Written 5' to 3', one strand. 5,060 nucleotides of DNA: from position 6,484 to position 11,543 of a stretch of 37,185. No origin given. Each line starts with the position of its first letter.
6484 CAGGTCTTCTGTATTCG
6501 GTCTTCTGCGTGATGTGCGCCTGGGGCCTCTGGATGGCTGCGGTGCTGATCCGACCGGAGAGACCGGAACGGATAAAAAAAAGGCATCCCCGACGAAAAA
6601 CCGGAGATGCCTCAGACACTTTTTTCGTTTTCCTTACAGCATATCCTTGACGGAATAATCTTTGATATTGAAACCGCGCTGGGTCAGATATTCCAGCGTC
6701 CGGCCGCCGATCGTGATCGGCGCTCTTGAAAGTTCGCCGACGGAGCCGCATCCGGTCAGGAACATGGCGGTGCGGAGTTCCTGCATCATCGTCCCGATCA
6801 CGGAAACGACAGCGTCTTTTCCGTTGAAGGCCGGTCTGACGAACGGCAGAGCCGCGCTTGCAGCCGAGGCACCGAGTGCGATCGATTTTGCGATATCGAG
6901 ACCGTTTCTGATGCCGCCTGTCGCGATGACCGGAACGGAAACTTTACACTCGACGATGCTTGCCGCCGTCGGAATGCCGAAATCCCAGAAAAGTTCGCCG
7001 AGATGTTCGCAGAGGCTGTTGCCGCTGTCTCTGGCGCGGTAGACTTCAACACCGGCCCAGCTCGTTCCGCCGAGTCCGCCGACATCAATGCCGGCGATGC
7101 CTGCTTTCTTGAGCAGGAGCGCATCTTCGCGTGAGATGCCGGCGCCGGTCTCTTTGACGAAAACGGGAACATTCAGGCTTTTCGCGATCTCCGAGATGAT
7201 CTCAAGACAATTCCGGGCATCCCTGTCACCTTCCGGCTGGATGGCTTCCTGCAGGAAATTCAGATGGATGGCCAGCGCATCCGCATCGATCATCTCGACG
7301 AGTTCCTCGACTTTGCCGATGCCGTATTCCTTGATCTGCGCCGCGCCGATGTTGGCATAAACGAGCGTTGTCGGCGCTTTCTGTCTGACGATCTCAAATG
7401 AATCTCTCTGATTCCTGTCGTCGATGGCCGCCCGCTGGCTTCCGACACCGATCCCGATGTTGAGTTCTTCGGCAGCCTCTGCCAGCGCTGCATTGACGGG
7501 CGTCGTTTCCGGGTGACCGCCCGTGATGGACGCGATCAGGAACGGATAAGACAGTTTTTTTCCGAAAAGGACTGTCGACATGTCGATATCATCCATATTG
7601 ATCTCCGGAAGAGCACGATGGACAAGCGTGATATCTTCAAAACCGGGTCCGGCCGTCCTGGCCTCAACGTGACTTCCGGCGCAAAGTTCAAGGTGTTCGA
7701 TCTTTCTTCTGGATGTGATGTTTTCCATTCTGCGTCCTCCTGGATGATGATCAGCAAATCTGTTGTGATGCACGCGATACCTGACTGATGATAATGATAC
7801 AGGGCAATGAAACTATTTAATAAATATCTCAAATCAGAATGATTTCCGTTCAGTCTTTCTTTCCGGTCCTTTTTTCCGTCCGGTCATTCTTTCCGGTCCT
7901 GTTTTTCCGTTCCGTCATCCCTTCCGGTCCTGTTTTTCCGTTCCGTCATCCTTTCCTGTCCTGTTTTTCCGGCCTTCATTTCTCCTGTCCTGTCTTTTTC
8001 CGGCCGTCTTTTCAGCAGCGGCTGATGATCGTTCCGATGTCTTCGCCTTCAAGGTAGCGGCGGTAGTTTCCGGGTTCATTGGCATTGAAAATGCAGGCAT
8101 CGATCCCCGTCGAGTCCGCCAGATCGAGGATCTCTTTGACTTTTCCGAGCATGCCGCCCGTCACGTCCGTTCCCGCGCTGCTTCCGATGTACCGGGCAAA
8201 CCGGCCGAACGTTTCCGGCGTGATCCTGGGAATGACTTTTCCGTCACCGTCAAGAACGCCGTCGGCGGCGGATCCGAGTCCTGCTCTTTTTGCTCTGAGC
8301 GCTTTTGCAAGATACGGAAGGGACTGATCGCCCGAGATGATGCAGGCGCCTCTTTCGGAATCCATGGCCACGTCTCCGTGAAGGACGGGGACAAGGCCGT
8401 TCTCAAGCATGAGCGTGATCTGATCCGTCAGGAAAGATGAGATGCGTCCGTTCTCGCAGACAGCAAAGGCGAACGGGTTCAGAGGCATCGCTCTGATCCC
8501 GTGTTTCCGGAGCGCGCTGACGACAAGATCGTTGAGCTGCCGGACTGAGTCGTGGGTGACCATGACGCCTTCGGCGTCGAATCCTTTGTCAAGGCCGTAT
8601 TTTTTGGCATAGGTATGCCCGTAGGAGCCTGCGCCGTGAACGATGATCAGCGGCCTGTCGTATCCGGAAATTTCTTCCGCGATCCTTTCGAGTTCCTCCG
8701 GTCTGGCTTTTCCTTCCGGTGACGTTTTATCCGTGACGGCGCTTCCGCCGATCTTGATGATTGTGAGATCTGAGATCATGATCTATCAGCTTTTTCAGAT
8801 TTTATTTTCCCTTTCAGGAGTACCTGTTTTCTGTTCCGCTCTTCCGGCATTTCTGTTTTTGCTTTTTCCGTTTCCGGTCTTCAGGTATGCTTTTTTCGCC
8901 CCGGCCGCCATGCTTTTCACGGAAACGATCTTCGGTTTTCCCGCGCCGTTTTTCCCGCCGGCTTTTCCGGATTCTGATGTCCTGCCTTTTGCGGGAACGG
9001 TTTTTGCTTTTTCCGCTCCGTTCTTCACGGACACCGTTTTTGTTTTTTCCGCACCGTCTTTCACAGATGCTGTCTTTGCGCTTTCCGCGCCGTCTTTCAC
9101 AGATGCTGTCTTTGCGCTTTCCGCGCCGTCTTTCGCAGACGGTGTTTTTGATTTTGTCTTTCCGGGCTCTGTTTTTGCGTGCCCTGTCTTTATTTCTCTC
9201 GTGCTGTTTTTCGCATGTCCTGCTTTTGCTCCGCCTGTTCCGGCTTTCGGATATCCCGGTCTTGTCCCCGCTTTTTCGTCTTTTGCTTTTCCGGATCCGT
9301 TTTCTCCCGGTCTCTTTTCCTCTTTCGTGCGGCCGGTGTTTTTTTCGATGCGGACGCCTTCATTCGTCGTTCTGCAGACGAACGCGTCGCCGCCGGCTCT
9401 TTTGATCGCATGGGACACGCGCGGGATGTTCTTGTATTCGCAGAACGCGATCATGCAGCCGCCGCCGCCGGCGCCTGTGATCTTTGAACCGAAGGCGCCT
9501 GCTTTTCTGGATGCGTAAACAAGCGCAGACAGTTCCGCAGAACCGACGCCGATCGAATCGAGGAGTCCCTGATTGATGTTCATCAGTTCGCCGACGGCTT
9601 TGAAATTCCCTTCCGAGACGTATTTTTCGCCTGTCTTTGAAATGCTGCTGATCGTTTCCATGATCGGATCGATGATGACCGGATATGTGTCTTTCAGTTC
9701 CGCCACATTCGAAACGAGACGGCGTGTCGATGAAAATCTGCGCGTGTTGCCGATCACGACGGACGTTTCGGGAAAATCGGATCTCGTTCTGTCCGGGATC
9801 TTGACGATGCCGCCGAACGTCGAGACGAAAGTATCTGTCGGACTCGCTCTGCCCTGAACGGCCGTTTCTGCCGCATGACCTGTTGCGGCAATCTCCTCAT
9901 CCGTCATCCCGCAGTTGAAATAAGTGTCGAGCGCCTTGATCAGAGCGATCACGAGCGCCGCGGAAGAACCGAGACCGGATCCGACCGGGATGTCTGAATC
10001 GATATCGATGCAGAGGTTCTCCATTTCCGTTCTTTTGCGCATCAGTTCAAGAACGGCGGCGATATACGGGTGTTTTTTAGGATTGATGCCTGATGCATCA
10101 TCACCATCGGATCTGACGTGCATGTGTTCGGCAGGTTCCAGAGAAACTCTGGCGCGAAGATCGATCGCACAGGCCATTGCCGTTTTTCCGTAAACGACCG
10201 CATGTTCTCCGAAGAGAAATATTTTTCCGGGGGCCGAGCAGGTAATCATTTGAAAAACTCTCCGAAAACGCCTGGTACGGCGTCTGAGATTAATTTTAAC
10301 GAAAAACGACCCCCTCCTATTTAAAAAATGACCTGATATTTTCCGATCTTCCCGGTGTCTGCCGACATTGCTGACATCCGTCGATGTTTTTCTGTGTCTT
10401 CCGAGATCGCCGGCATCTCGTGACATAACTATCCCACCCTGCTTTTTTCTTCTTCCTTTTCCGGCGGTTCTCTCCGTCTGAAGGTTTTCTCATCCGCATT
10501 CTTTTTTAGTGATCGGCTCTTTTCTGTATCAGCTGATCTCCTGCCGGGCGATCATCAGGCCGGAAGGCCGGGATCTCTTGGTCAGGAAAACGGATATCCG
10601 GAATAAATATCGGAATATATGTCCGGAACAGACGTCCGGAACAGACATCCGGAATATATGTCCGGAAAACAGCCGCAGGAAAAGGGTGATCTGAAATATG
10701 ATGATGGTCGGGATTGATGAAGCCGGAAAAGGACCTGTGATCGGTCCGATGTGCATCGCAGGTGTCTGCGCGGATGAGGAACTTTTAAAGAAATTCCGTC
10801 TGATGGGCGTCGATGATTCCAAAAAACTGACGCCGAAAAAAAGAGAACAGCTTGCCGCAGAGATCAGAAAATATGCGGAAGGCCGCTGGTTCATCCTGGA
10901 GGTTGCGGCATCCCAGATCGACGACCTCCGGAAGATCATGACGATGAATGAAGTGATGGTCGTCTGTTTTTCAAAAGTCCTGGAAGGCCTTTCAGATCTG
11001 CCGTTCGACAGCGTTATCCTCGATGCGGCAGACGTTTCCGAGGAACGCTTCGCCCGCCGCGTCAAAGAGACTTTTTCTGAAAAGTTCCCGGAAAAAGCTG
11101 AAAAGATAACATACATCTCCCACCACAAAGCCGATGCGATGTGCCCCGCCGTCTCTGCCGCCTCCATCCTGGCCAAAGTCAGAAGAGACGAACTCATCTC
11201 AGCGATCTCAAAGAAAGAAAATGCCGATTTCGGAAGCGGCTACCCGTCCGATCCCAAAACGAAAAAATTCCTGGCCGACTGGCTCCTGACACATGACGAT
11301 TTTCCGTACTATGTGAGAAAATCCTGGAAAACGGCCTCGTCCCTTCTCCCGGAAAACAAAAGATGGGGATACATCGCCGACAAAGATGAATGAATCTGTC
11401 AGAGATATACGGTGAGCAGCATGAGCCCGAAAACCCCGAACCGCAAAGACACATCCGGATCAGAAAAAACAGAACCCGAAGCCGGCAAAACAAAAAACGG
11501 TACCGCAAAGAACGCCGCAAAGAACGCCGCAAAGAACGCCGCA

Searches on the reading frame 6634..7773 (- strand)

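Call 40: search_protein_families(library=pfam, proteins=[window:6634-7773:-], max_evalue=0.00001)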
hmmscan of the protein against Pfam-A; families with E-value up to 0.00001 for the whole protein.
window:6634-7773:- (379 aa): 2 families
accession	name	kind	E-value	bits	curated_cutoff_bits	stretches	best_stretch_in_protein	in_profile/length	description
PF01070.24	FMN_dh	-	3.3e-29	102.5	24.9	2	186-351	203-346/350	FMN-dependent dehydrogenase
PF00478.31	IMPDH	-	6.1e-06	25.9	25.6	0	270-304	193-232/345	IMP dehydrogenase / GMP reductase domain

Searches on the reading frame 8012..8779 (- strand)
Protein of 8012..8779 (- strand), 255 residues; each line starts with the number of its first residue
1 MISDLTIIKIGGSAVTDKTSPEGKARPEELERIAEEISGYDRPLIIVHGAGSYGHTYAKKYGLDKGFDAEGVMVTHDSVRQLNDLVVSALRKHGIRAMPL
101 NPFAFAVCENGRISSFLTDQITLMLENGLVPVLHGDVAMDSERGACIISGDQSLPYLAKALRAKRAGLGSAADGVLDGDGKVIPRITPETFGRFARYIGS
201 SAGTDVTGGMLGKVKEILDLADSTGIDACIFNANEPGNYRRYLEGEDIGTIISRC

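Call 40: search_protein_families(library=pfam, proteins=[window:8012-8779:-], max_evalue=0.00001)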
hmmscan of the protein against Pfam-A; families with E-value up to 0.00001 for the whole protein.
window:8012-8779:- (255 aa): 1 family
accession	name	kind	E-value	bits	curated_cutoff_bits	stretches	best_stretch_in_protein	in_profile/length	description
PF00696.33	AA_kinase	-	1.9e-43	149.3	24.9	1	5-232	2-234/234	Amino acid kinase family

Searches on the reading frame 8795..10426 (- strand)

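Call 40: search_protein_families(library=pfam, proteins=[window:8795-10426:-], max_evalue=0.00001)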
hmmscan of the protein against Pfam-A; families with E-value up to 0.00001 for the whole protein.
window:8795-10426:- (543 aa): 2 families
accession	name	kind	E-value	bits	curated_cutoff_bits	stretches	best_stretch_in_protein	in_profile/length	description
PF00288.32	GHMP_kinases_N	-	7.8e-19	68.1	22.3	1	121-206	2-87/87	GHMP kinases N terminal domain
PF08544.19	GHMP_kinases_C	-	3.4e-12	47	21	1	270-345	5-83/85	GHMP kinases C terminal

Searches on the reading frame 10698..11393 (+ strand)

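Call 40: search_protein_families(library=pfam, proteins=[window:10698-11393:+], max_evalue=0.00001)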
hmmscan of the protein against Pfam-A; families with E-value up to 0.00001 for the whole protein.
window:10698-11393:+ (231 aa): 1 family
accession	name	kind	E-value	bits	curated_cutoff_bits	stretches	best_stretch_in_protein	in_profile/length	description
PF01351.25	RNase_HII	-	8.7e-44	150.2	25.8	1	4-212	1-198/199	Ribonuclease HII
